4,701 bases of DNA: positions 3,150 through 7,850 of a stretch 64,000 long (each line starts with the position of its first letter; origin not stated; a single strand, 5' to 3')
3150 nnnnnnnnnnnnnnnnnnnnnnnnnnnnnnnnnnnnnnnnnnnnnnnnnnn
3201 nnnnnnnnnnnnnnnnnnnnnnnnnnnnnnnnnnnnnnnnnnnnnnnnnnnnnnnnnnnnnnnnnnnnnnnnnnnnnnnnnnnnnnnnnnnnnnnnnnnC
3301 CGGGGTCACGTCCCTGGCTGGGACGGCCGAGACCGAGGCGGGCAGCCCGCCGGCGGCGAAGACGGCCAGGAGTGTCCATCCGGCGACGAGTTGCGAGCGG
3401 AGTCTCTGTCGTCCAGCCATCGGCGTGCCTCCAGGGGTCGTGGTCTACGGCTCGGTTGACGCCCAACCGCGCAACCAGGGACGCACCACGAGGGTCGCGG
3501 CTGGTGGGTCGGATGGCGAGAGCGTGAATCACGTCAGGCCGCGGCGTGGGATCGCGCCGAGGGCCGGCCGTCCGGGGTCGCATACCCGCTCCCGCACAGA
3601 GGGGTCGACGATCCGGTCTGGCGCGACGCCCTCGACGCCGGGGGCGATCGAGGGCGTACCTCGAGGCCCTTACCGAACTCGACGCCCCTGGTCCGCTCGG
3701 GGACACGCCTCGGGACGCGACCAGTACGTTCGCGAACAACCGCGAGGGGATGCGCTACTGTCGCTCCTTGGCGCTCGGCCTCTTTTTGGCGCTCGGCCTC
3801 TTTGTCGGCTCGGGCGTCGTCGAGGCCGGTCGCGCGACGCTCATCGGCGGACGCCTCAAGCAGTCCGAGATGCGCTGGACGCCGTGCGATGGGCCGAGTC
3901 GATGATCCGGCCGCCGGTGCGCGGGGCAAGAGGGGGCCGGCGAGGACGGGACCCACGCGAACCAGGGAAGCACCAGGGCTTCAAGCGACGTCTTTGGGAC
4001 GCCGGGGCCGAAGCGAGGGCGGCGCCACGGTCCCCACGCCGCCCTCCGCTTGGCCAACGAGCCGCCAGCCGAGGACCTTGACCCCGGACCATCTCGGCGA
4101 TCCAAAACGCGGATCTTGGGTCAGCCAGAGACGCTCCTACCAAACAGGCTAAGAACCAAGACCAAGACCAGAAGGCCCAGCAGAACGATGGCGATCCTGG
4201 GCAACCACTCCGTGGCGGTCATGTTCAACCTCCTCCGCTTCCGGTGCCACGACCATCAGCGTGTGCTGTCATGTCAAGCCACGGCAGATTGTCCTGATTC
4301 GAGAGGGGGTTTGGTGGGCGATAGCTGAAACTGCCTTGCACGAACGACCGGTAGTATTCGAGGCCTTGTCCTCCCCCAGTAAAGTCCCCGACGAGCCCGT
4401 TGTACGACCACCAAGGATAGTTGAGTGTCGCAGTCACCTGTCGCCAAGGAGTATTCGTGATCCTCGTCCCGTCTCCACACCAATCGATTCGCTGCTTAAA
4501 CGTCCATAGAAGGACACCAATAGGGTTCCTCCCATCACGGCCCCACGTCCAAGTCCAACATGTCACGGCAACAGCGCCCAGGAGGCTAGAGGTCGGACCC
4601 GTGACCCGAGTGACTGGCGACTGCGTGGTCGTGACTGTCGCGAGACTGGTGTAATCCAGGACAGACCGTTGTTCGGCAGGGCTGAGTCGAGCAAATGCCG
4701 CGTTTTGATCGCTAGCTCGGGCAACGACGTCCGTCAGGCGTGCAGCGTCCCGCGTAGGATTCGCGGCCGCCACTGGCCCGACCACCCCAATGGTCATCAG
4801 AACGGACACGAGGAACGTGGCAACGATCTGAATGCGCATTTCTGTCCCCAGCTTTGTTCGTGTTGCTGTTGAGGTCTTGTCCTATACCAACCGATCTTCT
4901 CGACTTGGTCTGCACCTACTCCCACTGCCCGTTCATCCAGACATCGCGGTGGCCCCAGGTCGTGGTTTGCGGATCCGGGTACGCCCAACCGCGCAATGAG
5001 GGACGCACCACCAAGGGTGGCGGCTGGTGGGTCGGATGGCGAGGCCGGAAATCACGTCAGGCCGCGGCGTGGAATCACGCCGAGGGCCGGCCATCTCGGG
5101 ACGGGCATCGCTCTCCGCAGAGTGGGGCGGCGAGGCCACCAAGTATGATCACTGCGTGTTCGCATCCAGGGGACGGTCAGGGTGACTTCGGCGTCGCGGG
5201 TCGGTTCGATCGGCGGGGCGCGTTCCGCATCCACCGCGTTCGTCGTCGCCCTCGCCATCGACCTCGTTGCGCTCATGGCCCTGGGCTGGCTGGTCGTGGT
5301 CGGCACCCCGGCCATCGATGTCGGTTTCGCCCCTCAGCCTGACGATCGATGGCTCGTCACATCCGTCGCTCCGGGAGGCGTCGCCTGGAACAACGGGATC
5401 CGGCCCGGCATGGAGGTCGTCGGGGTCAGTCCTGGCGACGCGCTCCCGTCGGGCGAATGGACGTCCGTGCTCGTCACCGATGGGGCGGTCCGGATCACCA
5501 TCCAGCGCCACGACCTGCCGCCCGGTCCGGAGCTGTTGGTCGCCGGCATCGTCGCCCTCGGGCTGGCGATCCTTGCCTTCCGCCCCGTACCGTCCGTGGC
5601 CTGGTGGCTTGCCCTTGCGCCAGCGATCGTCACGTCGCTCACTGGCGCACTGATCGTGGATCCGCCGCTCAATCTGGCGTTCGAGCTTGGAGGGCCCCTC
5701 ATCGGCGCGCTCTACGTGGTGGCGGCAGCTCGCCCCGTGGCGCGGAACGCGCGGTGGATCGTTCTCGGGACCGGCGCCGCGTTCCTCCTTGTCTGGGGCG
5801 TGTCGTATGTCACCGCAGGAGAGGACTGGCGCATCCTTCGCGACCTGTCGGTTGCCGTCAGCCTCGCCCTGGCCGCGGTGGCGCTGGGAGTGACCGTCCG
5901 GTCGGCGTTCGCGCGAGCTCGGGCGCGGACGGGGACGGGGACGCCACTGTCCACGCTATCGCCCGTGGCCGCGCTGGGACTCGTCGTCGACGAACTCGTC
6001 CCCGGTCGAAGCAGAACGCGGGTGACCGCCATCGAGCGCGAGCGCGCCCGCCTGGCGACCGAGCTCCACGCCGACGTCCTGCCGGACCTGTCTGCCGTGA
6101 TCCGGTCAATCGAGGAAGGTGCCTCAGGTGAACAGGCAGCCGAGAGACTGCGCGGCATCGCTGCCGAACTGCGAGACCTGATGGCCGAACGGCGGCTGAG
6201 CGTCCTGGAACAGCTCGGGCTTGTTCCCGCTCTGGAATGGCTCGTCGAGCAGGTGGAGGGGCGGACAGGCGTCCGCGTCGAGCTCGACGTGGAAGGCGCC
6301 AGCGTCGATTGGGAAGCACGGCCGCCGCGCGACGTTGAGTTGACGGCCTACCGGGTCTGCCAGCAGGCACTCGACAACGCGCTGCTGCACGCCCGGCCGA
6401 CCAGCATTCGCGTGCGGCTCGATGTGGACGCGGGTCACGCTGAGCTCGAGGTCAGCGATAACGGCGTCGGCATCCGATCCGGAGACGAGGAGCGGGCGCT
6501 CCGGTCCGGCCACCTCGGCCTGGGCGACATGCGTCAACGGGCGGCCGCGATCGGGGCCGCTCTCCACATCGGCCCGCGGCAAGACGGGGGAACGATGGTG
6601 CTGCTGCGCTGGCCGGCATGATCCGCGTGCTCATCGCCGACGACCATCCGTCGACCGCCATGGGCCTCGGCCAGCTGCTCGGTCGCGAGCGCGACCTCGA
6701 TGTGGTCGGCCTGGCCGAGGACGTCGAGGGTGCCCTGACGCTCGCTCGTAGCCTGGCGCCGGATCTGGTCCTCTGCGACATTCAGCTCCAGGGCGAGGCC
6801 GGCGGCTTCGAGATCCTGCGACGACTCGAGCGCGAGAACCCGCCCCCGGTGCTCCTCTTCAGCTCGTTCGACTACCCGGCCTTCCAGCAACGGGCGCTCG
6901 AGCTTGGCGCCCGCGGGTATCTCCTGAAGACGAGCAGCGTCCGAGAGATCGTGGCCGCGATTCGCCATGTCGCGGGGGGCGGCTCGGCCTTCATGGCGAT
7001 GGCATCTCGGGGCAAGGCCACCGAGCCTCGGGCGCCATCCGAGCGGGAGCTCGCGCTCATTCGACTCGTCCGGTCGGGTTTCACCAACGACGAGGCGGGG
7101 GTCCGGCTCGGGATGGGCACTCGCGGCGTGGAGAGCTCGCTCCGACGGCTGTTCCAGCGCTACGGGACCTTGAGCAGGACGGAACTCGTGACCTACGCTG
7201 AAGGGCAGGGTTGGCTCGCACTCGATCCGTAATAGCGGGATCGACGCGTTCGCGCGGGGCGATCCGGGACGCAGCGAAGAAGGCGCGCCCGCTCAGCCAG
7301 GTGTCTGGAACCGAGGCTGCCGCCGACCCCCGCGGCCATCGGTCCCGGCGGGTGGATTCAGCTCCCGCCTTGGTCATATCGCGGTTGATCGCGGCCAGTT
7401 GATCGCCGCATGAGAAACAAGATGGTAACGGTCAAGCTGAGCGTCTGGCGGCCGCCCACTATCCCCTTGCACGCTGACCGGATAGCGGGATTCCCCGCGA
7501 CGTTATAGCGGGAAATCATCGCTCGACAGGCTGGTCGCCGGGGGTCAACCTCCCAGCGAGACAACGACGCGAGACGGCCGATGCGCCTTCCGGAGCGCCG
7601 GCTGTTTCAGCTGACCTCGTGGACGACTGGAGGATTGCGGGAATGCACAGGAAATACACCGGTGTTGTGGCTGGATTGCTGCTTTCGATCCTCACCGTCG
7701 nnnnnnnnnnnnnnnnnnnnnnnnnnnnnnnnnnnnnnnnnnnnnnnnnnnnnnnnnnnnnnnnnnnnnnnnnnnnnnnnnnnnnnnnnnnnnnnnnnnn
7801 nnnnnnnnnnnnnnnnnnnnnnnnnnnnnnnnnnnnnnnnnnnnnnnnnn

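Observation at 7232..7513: Three exact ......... direct repeats between response-regulator gene and secreted-protein gene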

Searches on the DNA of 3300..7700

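Call 76: search_rna_families(source=window, start=3300, end=7700, threshold=evalue, max_evalue=1)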
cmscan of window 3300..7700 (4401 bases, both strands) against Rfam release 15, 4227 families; matches with E-value up to 1: 0.
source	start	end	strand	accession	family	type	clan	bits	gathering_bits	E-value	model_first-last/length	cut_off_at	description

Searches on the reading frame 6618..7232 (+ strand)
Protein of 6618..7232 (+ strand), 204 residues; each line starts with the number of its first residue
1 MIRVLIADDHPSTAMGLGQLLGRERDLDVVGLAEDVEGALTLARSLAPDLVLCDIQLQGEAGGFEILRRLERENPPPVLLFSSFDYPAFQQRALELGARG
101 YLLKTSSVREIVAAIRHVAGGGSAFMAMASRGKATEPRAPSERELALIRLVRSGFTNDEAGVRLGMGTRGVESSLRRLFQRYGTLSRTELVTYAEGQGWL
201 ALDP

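Call 7: search_protein_families(library=pfam, proteins=[window:6618-7232:+])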
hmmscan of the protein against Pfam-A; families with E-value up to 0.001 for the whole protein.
window:6618-7232:+ (204 aa): 2 families
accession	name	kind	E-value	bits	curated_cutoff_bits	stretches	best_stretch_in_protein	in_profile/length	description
PF00072.30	Response_reg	-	8.1e-22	77.9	30.2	1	4-116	1-111/111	Response regulator receiver domain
PF00196.25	GerE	-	2.3e-05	24.4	23.5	1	141-194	4-57/57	Bacterial regulatory proteins, luxR family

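Call 8: find_encoding_contigs(protein=window:6618-7232:+, flank=10000, max_places=10)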
Protein window:6618-7232:+ (204 aa): 1 contig read that carries it; 1 place shown.
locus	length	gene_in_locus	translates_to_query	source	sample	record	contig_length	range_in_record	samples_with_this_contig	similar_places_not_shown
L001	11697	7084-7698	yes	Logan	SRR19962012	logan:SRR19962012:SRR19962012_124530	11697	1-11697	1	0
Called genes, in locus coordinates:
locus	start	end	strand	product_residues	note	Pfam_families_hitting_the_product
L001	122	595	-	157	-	-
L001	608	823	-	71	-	-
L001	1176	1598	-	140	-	-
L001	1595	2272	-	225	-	-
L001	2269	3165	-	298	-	-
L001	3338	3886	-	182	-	-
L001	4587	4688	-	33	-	-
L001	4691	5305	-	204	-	-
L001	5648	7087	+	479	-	PF02518:HATPase_c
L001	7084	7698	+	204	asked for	PF00072:Response_reg, PF00196:GerE (faint)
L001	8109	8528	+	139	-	-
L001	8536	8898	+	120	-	PF00005:ABC_tran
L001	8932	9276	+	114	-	PF00005:ABC_tran, PF13304:AAA_21 (weak)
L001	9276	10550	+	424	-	PF23866:DUF7224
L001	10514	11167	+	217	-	-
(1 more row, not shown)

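Call 37: search_protein_families(library=ncbifam, proteins=[window:6618-7232:+], max_evalue=0.01)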
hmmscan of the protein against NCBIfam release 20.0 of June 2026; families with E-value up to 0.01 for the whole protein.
window:6618-7232:+ (204 aa): 64 families (the best 25 are shown)
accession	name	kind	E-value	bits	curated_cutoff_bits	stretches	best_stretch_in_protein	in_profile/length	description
NF047785.1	respo_reg_MadR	equivalog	1e-26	93.6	300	1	2-198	1-207/209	MadR family response regulator transcription factor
NF052445.1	RespRegMctR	equivalog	5.8e-25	87.9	300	1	2-195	2-200/205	two-component system response regulator MctR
NF007935.0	PRK10651.1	equivalog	1.1e-19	70.5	250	1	3-192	8-208/216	two-component system response regulator NarL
NF007018.1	PRK09483.1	equivalog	2.3e-19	69.9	280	1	1-194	1-203/217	UvrY/SirA/GacA family response regulator transcription factor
NF007685.0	PRK10360.1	equivalog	3.5e-18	66.1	258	1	1-190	1-188/196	response regulator transcription factor UhpA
NF007403.0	PRK09935.1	equivalog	4.5e-18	65.6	271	1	4-195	6-205/210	fimbria biosynthesis transcriptional regulator FimZ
NF007708.0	PRK10403.1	equivalog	6.9e-17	61.6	343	1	3-187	8-201/215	nitrate/nitrite response regulator protein NarP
NF011896.0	PRK15369.1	equivalog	1.9e-16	60.3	242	1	2-194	4-204/211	two component system response regulator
TIGR02875.1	spore_0_A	equivalog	1.1e-14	54.3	200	1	2-131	3-134/262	sporulation transcription factor Spo0A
NF008677.0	PRK11697.1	equivalog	2.4e-12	46.7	246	1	1-115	1-112/238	two-component system response regulator BtsR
NF007419.0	PRK09958.1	equivalog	4.7e-12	45.9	251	1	4-195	3-199/204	acid-sensing system DNA-binding response regulator EvgA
NF001965.0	PRK00742.1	subfamily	7.5e-12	45.1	293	1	2-107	4-110/357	chemotaxis-specific protein-glutamate methyltransferase CheB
NF041830.1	RR_TF_ErdR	exception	6.1e-11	42.4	390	1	3-131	3-133/213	response regulator transcription factor ErdR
NF009206.0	PRK12555.1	subfamily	2.3e-10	40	342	1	2-98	1-98/340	chemotaxis-specific protein-glutamate methyltransferase CheB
NF007977.0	PRK10701.1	equivalog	6.4e-10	38.9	330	1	3-116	3-113/241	two-component system response regulator RstA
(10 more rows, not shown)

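Call 46: list_cluster_members(proteins=[window:6618-7229:+, window:7643-8059:+, window:10867-12876:+, window:8810-10081:+])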
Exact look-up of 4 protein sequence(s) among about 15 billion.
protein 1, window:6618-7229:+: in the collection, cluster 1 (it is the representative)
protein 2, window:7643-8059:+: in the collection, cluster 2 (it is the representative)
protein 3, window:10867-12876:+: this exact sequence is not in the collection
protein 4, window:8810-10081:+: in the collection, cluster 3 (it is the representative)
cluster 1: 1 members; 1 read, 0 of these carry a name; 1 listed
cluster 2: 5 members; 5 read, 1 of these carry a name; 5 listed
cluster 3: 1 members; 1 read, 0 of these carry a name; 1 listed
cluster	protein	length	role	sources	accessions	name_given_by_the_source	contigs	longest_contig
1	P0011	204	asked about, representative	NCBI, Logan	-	-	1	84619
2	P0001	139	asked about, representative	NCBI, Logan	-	-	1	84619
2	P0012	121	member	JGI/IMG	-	hypothetical protein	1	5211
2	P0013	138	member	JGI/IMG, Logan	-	-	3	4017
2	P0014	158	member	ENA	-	-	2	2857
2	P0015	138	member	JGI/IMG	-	-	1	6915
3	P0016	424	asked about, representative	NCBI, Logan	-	-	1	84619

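Call 49: find_encoding_contigs(protein=P0015, flank=6000, max_places=6)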
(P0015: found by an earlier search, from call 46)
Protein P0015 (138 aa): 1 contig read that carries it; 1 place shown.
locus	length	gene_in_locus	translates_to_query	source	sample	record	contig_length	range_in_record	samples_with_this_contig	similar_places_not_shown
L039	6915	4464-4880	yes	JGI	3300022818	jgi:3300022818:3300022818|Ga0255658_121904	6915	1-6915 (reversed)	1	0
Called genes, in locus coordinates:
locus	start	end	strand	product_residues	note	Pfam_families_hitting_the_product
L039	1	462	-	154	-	?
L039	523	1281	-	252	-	-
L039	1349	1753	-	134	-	-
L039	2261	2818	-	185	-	-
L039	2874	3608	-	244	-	-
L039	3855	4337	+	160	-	PF00072:Response_reg, PF00196:GerE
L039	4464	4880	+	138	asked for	-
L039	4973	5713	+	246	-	PF00005:ABC_tran, PF13304:AAA_21 (weak)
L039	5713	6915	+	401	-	?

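Call 60: search_solved_structures(query=window:6618-7229:+, max_evalue=0.00001)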
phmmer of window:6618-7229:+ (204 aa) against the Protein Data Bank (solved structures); distinct sequences matched with E-value up to 0.00001: 60.
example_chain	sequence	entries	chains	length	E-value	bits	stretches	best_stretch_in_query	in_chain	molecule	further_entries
4ldz_A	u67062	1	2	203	7e-21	78.3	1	1-200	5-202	Transcriptional regulatory protein DesR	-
7ve6_A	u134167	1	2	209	2.3e-20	76.6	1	2-194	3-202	Response regulator protein VraR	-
4gvp_A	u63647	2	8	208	2.4e-20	76.6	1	2-194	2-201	Response regulator protein vraR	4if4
4yn8_A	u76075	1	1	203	5.1e-18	69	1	2-197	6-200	Response regulator ChrA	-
5hev_A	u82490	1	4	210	2.6e-17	66.7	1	1-198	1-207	Response regulator protein VraR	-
1a04_A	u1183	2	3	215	5e-17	65.7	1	4-193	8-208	NITRATE/NITRITE RESPONSE REGULATOR PROTEIN NARL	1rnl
3c3w_A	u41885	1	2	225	1.6e-16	64.1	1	1-194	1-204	TWO COMPONENT TRANSCRIPTIONAL REGULATORY PROTEIN DEVR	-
3eul_A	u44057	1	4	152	2e-16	63.8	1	2-125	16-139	POSSIBLE NITRATE/NITRITE RESPONSE TRANSCRIPTIONAL REGULATORY PROTEIN NARL (DNA-binding res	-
4le0_A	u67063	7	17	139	1.7e-15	60.8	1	1-123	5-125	Transcriptional regulatory protein DesR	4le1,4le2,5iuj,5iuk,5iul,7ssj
7ssi_C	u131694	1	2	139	3.2e-15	59.9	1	1-123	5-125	Transcriptional regulatory protein DesR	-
3cz5_A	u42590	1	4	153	3.6e-15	59.7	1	3-126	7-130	Two-component response regulator, LuxR family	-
4zmr_A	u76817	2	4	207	3.4e-14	56.5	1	2-200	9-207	Response regulator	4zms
4hye_A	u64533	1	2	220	4.2e-14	56.2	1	2-200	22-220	Response regulator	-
5f64_A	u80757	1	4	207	3.8e-12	49.8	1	3-195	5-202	Positive transcription regulator EvgA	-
8zwn_A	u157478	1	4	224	5.5e-12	49.3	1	4-195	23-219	DNA-binding transcriptional activator EvgA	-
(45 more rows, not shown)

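Call 80: find_homologous_proteins(query=window:6618-7229:+, max_evalue=1e-20)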
Query window:6618-7229:+ (204 aa): 340 proteins with E <= 1e-20 among 2452 candidates; the best 120 are listed.
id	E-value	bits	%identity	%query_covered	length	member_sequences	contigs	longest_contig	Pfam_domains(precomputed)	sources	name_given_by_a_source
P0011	3.6e-125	433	100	100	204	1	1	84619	PF00196.26,PF00072.31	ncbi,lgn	-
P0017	1.9e-93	330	78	100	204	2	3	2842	PF00196.26,PF00072.31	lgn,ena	-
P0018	4.4e-82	293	72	99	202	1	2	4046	PF00196.26,PF00072.31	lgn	-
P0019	8.3e-82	292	72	99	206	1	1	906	PF00196.26,PF00072.31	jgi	-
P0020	2.4e-80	287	67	99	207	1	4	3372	PF00196.26,PF00072.31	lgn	-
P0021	6.2e-80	286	69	100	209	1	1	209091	PF00196.26,PF00072.31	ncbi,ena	-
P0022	8.8e-80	285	69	99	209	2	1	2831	PF00196.26,PF00072.31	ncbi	-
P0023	1.8e-79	284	69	100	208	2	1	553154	PF00196.26,PF00072.31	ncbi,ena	-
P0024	9.0e-79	282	70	99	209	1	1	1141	PF00196.26,PF00072.31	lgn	-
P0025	2.9e-78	280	67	99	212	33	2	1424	PF00196.26,PF00072.31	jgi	jgi:DNA-binding NarL/FixJ family response regulator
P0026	3.3e-78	280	69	99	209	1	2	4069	PF00196.26,PF00072.31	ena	-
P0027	6.9e-78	279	69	99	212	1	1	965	PF00196.26,PF00072.31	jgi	jgi:DNA-binding NarL/FixJ family response regulator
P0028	7.6e-78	279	68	99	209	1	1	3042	PF00196.26,PF00072.31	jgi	-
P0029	8.3e-78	279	69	99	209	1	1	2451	PF00196.26,PF00072.31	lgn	-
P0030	2.2e-77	277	69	99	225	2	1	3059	PF00196.26,PF00072.31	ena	-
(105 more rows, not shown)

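Call 84: find_related_loci(query=A5, collection=viral_contigs, flank=6000)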
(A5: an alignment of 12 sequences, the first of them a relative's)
Query A5 (204 aa) in viral_contigs; peptide patterns used: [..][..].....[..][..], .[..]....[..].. (x = any residue, [..] = any of these).
16 stretches matched a pattern, but none encodes a relative of the query by tblastn (E <= 1e-3).
